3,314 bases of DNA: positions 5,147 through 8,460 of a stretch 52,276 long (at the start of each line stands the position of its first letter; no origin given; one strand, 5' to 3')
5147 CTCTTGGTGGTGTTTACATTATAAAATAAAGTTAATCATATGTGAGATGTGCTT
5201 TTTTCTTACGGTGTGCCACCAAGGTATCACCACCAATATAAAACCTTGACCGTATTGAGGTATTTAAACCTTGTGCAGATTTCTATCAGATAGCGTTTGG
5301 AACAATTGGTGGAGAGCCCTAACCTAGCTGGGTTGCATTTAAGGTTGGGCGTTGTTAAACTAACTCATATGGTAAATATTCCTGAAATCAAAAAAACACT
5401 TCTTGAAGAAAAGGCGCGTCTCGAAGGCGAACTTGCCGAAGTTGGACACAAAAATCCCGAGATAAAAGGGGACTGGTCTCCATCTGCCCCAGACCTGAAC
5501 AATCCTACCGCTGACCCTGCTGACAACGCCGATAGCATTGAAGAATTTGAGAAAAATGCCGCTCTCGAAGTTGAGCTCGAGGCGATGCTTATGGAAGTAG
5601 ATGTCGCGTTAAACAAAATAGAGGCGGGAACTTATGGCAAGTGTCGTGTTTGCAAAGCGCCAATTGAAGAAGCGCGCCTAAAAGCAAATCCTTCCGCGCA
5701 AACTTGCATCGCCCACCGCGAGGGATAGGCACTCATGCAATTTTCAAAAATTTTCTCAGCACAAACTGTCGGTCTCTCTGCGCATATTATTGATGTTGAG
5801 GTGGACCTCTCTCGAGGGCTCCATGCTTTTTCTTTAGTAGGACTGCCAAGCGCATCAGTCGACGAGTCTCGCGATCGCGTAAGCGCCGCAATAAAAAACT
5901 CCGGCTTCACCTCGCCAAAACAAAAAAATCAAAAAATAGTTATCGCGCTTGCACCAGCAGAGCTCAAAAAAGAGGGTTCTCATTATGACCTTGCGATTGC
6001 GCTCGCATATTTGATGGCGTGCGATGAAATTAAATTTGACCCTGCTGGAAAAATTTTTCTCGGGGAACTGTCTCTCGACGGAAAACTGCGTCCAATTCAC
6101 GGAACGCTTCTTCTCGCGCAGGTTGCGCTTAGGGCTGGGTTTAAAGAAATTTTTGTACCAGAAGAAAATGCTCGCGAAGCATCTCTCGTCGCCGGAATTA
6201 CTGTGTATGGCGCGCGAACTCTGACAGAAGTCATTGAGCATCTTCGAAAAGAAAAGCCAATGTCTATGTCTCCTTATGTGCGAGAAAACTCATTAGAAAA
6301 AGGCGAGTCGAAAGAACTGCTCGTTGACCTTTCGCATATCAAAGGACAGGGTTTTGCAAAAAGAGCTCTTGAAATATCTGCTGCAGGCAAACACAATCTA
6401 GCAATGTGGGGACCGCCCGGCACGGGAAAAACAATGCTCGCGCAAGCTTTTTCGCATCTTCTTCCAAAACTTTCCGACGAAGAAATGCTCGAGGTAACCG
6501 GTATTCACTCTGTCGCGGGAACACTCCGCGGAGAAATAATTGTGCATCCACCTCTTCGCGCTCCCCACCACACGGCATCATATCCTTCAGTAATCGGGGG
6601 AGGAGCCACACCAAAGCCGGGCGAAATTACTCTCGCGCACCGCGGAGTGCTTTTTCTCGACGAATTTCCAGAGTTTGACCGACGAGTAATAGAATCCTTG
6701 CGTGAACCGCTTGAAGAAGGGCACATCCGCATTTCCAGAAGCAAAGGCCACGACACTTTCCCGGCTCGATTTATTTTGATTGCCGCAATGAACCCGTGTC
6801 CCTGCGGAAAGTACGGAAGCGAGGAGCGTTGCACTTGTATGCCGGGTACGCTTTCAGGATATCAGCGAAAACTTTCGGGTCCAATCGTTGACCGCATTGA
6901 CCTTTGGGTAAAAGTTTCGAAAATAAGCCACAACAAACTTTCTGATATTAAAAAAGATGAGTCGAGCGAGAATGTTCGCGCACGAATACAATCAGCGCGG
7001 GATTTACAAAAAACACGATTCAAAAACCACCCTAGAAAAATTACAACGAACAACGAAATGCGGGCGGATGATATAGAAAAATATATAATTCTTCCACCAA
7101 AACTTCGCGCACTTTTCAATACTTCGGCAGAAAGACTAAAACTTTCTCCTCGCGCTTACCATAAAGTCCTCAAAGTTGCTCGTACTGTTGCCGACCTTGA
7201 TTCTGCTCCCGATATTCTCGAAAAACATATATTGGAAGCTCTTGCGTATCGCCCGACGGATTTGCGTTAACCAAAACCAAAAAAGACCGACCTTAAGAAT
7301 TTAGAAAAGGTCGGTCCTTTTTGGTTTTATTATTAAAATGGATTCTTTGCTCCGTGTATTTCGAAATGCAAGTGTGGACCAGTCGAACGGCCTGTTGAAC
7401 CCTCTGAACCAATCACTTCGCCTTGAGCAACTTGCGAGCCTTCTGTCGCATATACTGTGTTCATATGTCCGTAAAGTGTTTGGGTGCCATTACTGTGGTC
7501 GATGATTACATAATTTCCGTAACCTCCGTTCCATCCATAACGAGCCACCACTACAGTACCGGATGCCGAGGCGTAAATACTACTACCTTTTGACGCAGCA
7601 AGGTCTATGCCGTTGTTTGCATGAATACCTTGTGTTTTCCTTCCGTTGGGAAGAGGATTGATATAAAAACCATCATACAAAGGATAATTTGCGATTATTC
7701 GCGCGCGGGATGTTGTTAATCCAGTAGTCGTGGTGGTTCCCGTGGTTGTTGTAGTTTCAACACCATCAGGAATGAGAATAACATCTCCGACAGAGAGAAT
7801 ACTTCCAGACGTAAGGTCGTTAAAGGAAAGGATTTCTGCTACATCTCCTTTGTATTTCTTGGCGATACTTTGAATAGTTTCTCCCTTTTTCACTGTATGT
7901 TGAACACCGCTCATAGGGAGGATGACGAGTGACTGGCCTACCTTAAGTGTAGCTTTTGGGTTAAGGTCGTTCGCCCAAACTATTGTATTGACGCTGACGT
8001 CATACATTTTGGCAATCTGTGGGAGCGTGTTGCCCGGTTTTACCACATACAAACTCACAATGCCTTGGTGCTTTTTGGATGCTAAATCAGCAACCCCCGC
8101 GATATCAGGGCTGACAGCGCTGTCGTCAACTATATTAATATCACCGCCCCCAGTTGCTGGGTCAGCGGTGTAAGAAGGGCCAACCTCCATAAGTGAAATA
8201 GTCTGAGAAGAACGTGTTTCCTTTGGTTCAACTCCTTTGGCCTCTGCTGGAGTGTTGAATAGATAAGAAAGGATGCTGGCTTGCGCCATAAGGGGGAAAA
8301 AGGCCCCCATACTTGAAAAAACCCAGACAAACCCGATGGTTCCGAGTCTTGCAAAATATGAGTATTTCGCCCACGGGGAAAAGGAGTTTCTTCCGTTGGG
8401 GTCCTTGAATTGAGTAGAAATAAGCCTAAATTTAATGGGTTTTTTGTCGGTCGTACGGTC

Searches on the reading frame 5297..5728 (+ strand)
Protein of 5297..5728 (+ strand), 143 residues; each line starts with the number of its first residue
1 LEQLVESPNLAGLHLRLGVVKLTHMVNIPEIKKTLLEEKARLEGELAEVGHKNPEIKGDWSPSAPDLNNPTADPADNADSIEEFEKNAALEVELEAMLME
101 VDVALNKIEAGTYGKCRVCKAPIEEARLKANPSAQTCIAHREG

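Call 62: search_protein_families(library=pfam, max_evalue=0.001, proteins=[window:5297-5728:+])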
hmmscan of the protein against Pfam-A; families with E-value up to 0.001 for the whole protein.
window:5297-5728:+ (143 aa): 1 family
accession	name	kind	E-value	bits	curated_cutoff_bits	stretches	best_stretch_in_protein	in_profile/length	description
PF01258.23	zf-dskA_traR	-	6.6e-09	36.1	24.9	1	111-139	1-29/36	Prokaryotic dksA/traR C4-type zinc finger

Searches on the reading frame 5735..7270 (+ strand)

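Call 9: search_protein_families(library=pfam, proteins=[window:5735-7270:+])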
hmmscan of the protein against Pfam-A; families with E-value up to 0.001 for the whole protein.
window:5735-7270:+ (511 aa): 8 families
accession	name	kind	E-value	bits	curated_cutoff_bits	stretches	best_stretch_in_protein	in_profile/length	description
PF01078.27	Mg_chelatase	-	1.2e-86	289.8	20.3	1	198-401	1-206/207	Magnesium chelatase, subunit ChlI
PF13541.12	ChlI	-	2e-39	134.7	27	1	21-145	1-121/121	Subunit ChlI of Mg-chelatase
PF13335.12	Mg_chelatase_C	-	1.2e-27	96.7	26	1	409-506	2-94/94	Magnesium chelatase, subunit ChlI C-terminal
PF07728.20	AAA_5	-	6.5e-11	42.8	22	1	222-356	2-125/139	AAA domain (dynein-related subfamily)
PF00493.29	MCM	-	3.8e-10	39.7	23.3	1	293-394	112-204/224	MCM P-loop domain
PF00158.32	Sigma54_activat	-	3.6e-05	23.9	20.2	1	215-353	18-142/168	Sigma-54 interaction domain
PF05362.19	Lon_C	-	9.3e-05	22.5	21.1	1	43-150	71-177/205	Lon protease (S16) C-terminal proteolytic domain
PF00004.35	AAA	-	0.00057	20.8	21.2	0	224-243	3-22/131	ATPase family associated with various cellular activities (AAA)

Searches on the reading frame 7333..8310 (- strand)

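Call 9: search_protein_families(library=pfam, proteins=[window:7333-8310:-])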
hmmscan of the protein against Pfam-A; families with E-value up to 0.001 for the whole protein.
window:7333-8310:- (325 aa): 4 families
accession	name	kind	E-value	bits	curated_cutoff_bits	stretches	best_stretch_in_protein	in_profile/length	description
PF01551.29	Peptidase_M23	-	4.2e-31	107.4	28.7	1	232-323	3-92/96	Peptidase family M23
PF01476.26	LysM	-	8.8e-25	86.8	20.9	2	138-181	1-43/43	LysM domain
PF23473.1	LysM3_LYK4_5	-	2.5e-09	37.5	29.3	0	88-118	5-35/48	LYK4/5 LysM3 domain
PF23446.1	LysM1_NFP_LYK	-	2e-05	25.8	36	0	94-130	16-53/60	NFP/LYK LysM1 domain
